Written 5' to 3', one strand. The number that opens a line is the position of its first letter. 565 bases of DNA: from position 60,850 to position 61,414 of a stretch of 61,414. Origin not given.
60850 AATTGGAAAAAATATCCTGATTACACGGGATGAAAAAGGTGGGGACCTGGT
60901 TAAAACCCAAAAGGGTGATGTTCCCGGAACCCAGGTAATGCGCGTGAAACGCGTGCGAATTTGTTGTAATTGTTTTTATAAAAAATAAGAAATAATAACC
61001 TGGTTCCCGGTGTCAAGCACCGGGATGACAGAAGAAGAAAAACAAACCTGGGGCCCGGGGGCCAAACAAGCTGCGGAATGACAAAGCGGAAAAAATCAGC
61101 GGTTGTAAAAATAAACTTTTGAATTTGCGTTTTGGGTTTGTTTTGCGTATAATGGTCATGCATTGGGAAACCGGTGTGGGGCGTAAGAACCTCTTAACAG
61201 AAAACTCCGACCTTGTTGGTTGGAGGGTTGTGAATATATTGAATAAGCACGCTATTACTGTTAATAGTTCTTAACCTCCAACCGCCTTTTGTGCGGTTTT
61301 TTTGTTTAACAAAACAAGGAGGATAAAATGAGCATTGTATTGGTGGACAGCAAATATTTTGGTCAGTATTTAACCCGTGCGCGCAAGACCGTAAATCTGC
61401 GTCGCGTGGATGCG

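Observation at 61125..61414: Duplicated CUCCAACC box competing for one GGUUGGAGG partner: attenuator logic built around a three-way junction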

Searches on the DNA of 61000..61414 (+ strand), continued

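Call 48: search_with_rna_model(model_id=R1, sources=[L064, L065, L066, L067, L068, L069, L070, L071, L072, L073, L074, L075, L076, L077, L078, L079, L080, L081, L082, L083, L084, L085, L086, L087, L088, L089, L090, L091, L092, L093, L094, L095, L096, L097, L098, L099, L100, L101, L102, L103, L104, L105, L106, L107, L108, L109, L110, L111, L112, L113, L114, L115, L116, L117, L118, L119, L120, L121], max_evalue=0.001)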
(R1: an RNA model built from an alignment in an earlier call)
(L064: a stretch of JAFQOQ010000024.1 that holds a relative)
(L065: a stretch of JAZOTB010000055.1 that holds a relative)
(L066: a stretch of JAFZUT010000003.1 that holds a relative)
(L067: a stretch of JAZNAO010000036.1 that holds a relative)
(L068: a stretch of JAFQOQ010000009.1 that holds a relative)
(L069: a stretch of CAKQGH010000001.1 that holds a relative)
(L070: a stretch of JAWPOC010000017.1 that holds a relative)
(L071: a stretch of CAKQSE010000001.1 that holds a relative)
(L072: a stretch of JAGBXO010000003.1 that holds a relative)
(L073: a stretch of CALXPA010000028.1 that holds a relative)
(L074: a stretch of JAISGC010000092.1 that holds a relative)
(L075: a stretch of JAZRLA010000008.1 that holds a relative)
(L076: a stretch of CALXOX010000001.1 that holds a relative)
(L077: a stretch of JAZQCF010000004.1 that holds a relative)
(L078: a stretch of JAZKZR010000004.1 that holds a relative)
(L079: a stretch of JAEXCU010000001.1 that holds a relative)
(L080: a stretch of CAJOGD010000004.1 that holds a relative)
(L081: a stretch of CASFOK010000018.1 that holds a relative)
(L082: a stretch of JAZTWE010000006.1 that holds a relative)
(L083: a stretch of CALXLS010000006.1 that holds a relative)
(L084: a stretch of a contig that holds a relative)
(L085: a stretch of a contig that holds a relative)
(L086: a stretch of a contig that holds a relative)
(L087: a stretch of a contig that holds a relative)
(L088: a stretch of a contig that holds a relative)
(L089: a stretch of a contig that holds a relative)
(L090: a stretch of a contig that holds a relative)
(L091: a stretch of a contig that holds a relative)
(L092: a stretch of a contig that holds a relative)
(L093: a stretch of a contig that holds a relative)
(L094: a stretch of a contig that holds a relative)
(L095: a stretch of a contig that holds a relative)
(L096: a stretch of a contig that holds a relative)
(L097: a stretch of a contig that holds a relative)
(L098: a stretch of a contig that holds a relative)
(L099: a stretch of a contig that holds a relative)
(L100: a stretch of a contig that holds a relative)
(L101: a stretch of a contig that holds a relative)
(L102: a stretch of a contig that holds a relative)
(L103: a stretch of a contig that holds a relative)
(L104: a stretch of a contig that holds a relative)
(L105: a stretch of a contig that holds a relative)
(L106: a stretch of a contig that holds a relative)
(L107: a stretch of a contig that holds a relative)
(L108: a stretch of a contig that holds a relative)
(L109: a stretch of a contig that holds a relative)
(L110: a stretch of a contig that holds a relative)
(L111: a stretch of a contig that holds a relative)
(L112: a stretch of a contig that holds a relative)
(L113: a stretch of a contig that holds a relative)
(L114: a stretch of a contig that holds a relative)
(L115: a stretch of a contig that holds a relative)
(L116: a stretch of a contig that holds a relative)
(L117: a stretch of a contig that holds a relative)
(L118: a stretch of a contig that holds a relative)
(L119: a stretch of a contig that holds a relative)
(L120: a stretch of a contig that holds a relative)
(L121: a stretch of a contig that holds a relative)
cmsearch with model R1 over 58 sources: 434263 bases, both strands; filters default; matches with E-value up to 0.001: 76.
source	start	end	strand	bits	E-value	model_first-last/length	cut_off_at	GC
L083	6559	6735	+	158.6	6.9e-39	1-172/172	no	0.4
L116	2878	3047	-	156.8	2.1e-38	1-172/172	no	0.46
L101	5435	5605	-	154.1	1.1e-37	1-172/172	no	0.52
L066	294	475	+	152.9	2.3e-37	1-172/172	no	0.45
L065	2129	2304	-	146.3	1.2e-35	1-172/172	no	0.41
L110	2239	2412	-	146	1.4e-35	1-172/172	no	0.45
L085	733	907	+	145.2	2.4e-35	1-172/172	no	0.4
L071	7608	7778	-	144.7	3.1e-35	1-172/172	no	0.44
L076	5426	5594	-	144.3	4e-35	1-172/172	no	0.41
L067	517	697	+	143.3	7.3e-35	1-172/172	no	0.45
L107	2856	3024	-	142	1.7e-34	1-172/172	no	0.41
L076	350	523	-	141.4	2.4e-34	1-172/172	no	0.41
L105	7681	7860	-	141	3.1e-34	1-172/172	no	0.43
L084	4054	4222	-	140.6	4e-34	1-172/172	no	0.46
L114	972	1144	-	140.2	5e-34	1-172/172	no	0.46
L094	5540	5714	+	139.7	6.9e-34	1-172/172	no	0.4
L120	5846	6022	+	139.2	9.1e-34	1-172/172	no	0.49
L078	242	427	-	139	1e-33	1-172/172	no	0.44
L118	715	886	+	138.7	1.3e-33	1-172/172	no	0.38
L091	6883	7053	-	138.6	1.3e-33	1-172/172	no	0.43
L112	7668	7847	+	138.5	1.3e-33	1-172/172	no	0.41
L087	1579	1743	+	135.9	6.6e-33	1-172/172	no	0.41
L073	2574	2745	+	135.2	1e-32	1-172/172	no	0.42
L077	3393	3570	-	135.1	1.1e-32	1-172/172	no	0.45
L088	2217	2391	-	133.7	2.6e-32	1-172/172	no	0.47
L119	5137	5312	-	132.5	5.1e-32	1-172/172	no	0.42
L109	3005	3189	+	132.5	5.4e-32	1-172/172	no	0.41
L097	1644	1793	+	131.9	7.7e-32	1-172/172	no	0.44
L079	6027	6195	-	131.2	1.2e-31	1-172/172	no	0.47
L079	2620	2784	-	130.4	1.9e-31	1-172/172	no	0.42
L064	915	1093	+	129.7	2.8e-31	1-172/172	no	0.44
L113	5150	5317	+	128.3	6.9e-31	1-172/172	no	0.53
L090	6673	6840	-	128.2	7e-31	1-172/172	no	0.48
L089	2406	2581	-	127.6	1e-30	1-172/172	no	0.43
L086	2375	2541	-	126.7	1.8e-30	1-172/172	no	0.45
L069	6429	6604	-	126.5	2.1e-30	1-172/172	no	0.43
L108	2024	2196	+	123.5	1.2e-29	1-172/172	no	0.4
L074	5276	5444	-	122.8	1.9e-29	1-172/172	no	0.51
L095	4438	4621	-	121.5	4.3e-29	1-172/172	no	0.46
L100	5086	5240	-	120.8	6.4e-29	1-172/172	no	0.49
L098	630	780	-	118.8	2.1e-28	1-172/172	no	0.46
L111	1521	1692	-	118.8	2.2e-28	1-172/172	no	0.47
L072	5910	6083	-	117.7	4.2e-28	1-172/172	no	0.45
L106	675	851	+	116.8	7.1e-28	1-172/172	no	0.39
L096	5928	6079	-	115.4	1.7e-27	1-172/172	no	0.47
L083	3369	3545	-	115.3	1.8e-27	1-172/172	no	0.38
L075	2537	2692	-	113.5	5.2e-27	1-172/172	no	0.42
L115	5824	6003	+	113.2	6.4e-27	1-172/172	no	0.41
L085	993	1168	+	110.7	2.9e-26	1-172/172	no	0.47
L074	4048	4223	-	110.4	3.4e-26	1-172/172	no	0.52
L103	1796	1947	+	110.3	3.7e-26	1-172/172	no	0.41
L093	1968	2154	-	109.9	4.7e-26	1-172/172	no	0.42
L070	5711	5892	+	109.6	5.7e-26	1-172/172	no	0.43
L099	3837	4018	-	109.3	7e-26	1-172/172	no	0.41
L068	7773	7944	-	106.9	2.8e-25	1-172/172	no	0.47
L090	2385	2547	+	105.8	5.6e-25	1-172/172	no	0.45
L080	1645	1791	+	105.5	7e-25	1-172/172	no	0.42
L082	5382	5553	+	103.8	1.9e-24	1-172/172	no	0.44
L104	6185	6341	-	102.9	3.2e-24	1-172/172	no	0.45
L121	327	508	+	102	5.6e-24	1-172/172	no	0.46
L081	2956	3134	-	100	1.9e-23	1-172/172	no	0.33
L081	2782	2936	-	99.3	3e-23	1-172/172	no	0.35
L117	3018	3195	+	99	3.5e-23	1-172/172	no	0.47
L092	1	164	+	93.2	1.2e-21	16-172/172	5'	0.4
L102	1476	1636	-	84.8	2e-19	1-172/172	no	0.36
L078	202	364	+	30.1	4.8e-05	1-172/172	no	0.42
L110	2182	2353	+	28.9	0.0001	1-172/172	no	0.45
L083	6620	6793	-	28.9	0.0001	1-172/172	no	0.33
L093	1921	2080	+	28.9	0.0001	1-172/172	no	0.36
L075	2479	2645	+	28.2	0.00016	1-172/172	no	0.34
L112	1655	1872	+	28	0.00017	1-172/172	no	0.48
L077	3339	3511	+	27.1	0.00031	1-172/172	no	0.38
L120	5907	6069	-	26.7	0.00039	1-172/172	no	0.37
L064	976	1148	-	26.5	0.00043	1-172/172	no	0.33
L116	2827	2986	+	25.8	0.00065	1-172/172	no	0.34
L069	6381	6546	+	25.8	0.00066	1-172/172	no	0.36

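Call 99: search_with_rna_model(model_id=R1, sources=[L142, L148, L158, L149, L136, L140, L147, L159], max_evalue=1, show_alignments=1)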
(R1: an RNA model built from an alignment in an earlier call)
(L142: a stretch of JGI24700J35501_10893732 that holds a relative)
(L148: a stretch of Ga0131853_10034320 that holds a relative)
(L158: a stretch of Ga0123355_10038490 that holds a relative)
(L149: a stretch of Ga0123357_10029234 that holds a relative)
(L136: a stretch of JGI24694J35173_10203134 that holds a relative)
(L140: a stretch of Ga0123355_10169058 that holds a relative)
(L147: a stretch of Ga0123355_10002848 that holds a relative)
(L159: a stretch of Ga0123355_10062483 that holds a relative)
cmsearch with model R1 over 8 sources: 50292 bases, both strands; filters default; matches with E-value up to 1: 9.
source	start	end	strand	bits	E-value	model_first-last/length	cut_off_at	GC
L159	1799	1860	-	25.4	9.7e-05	86-144/172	no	0.52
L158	5240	5262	+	20.6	0.0019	92-114/172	no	0.35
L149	1065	1087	-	20.6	0.0019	92-114/172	no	0.35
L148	7424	7446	+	20.6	0.0019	92-114/172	no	0.35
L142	787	809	+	20.6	0.0019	92-114/172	no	0.35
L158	3001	3023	-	20.6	0.0019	92-114/172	no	0.35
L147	6719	6741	-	19.2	0.0043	92-114/172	no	0.3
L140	2161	2181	+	19.1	0.0044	93-113/172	no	0.29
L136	610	630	+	17.8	0.01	93-113/172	no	0.24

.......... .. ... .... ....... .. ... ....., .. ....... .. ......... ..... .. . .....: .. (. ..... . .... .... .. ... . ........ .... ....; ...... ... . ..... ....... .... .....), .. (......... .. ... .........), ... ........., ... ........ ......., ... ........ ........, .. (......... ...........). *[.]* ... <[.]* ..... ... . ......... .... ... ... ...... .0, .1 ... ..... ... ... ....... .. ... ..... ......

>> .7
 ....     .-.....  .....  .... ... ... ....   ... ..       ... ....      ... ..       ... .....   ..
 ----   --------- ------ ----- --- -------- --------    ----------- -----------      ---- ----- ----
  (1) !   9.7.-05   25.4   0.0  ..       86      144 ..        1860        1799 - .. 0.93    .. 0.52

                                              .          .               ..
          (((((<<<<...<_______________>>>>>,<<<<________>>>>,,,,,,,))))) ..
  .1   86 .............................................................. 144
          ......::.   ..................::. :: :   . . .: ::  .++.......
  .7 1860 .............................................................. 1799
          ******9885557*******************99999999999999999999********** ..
